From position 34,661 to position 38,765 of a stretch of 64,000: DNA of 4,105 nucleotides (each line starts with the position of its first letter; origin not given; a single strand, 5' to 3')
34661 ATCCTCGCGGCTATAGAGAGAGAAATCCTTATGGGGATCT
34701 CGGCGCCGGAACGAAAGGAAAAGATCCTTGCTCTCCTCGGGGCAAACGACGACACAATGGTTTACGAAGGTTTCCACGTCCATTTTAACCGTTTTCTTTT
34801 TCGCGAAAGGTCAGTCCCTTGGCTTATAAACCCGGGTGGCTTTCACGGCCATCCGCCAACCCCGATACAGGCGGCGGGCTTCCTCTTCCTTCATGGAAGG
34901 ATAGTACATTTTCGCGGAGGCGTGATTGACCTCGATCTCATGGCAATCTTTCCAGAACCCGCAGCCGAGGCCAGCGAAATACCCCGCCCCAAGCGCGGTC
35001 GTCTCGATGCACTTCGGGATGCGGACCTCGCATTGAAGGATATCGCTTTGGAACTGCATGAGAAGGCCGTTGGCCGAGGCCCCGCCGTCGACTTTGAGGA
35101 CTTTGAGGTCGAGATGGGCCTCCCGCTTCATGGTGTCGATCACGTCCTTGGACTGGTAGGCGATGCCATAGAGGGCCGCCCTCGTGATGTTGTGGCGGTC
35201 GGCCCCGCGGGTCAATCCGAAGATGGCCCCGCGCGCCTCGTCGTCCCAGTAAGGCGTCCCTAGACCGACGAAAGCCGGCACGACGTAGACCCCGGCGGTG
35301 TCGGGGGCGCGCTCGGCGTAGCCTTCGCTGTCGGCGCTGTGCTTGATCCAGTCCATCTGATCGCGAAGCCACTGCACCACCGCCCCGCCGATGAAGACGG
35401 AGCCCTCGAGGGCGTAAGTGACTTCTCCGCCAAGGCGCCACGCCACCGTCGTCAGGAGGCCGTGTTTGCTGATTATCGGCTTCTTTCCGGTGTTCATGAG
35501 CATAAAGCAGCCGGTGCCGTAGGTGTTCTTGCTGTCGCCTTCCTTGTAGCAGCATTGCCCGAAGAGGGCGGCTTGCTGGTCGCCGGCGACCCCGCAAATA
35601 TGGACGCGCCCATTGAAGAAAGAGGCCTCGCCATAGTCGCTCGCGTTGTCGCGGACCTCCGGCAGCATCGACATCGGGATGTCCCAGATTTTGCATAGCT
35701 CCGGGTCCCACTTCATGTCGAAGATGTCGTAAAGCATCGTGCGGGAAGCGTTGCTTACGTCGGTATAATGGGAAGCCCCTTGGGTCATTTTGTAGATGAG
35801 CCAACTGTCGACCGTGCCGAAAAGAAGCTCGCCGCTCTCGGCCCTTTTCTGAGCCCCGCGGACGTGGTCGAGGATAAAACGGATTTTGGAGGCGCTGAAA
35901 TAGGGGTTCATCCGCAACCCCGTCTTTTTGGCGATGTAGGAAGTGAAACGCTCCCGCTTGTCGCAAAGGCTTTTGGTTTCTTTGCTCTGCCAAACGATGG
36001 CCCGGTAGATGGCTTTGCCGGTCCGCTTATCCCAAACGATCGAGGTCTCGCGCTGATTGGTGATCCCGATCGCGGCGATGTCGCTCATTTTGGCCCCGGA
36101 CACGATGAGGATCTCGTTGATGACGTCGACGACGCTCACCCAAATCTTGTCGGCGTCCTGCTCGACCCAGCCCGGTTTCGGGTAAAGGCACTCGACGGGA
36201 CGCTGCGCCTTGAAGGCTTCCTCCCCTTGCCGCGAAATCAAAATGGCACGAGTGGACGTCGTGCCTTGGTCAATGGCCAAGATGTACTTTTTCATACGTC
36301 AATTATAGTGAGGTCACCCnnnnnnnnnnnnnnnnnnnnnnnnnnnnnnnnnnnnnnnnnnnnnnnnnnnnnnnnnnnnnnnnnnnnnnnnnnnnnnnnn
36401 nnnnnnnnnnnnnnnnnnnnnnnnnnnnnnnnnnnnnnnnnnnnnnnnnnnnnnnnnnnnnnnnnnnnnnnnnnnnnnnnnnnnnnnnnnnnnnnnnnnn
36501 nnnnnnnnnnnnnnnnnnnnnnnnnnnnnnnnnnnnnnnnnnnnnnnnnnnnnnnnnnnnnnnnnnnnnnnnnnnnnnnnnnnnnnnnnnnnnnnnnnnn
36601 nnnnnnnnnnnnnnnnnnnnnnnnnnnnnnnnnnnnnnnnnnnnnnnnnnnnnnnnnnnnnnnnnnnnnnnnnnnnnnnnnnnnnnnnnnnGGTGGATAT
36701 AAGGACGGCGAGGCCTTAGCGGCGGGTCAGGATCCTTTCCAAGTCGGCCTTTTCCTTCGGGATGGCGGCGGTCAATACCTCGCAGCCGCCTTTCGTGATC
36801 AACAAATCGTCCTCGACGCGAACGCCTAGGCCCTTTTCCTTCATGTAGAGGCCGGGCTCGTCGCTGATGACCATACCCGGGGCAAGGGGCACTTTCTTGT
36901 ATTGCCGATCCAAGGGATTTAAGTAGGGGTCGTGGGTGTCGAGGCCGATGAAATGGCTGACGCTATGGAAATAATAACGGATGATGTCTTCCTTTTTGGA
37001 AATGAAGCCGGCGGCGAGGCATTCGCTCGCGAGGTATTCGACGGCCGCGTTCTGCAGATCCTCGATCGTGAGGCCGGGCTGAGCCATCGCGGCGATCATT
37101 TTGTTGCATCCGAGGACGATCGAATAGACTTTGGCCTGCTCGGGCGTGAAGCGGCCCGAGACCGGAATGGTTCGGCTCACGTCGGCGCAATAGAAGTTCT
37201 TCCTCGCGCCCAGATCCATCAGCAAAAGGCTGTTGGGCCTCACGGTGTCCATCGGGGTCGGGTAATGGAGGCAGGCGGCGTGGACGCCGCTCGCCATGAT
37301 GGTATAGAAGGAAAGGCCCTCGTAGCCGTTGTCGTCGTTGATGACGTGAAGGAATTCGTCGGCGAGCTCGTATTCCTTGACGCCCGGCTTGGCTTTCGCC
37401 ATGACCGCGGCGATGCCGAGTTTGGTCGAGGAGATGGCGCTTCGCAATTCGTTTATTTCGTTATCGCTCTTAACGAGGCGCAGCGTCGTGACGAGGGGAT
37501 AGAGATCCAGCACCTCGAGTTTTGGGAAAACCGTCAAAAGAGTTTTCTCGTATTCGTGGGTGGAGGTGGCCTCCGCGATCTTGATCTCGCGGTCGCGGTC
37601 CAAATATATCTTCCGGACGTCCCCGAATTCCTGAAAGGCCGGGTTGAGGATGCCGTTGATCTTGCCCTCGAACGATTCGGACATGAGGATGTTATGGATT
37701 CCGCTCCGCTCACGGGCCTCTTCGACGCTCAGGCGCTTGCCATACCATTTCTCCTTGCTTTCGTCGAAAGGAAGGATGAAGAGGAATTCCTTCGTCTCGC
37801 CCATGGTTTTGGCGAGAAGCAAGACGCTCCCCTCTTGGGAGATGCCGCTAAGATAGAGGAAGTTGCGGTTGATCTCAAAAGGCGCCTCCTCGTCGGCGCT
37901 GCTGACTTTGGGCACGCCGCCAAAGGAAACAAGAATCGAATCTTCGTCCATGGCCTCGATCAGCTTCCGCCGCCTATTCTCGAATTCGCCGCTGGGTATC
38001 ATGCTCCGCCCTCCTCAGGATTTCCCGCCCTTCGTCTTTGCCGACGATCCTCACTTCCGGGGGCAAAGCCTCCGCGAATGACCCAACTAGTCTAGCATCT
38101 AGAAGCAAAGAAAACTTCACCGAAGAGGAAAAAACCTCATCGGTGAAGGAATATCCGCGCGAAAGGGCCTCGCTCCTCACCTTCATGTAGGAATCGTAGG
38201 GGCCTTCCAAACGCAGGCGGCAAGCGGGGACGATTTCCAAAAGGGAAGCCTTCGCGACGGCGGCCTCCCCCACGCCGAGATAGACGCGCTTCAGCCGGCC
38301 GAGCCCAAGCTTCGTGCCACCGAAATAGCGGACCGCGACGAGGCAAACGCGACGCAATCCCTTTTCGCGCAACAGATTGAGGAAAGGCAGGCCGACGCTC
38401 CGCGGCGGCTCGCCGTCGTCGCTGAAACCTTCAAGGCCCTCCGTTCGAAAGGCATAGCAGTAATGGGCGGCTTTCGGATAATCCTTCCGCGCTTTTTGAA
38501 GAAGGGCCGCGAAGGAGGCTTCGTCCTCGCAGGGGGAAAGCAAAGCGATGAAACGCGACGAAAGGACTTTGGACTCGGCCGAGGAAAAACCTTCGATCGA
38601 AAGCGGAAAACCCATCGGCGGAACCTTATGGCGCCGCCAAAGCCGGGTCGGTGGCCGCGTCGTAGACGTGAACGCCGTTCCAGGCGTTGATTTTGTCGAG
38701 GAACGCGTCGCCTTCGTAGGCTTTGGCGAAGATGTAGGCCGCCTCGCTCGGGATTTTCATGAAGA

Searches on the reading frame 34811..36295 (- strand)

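Call 9: search_protein_families(library=pfam, proteins=[window:34811-36295:-], max_evalue=0.001)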
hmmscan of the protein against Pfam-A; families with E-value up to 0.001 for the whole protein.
window:34811-36295:- (494 aa): 2 families
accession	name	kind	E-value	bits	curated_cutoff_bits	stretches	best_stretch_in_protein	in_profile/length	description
PF00370.27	FGGY_N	-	9.8e-68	228.8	28.8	1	4-246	1-245/245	FGGY family of carbohydrate kinases, N-terminal domain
PF02782.22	FGGY_C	-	2.6e-42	145.3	27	1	257-442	3-195/198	FGGY family of carbohydrate kinases, C-terminal domain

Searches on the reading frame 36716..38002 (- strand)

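Call 9: search_protein_families(library=pfam, proteins=[window:36716-38002:-], max_evalue=0.001)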
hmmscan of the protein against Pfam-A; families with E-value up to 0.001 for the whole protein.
window:36716-38002:- (428 aa): 2 families
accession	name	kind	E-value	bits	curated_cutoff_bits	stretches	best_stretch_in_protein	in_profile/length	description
PF00557.29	Peptidase_M24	-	2.8e-52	177.9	23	1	185-404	2-208/208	Metallopeptidase family M24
PF05195.22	AMP_N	-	1.7e-26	92.7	24.6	1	7-120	1-115/121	Aminopeptidase P, N-terminal domain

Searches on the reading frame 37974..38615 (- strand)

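Call 9: search_protein_families(library=pfam, proteins=[window:37974-38615:-], max_evalue=0.001)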
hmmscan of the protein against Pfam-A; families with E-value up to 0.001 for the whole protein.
window:37974-38615:- (213 aa): 2 families
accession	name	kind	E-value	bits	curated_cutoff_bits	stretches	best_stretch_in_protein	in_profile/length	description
PF01205.25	UPF0029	-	8.2e-27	93.8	27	1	19-118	2-105/107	Uncharacterized protein family UPF0029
PF09186.17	DUF1949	-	0.00031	21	23.7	1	139-184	4-49/56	Domain of unknown function (DUF1949)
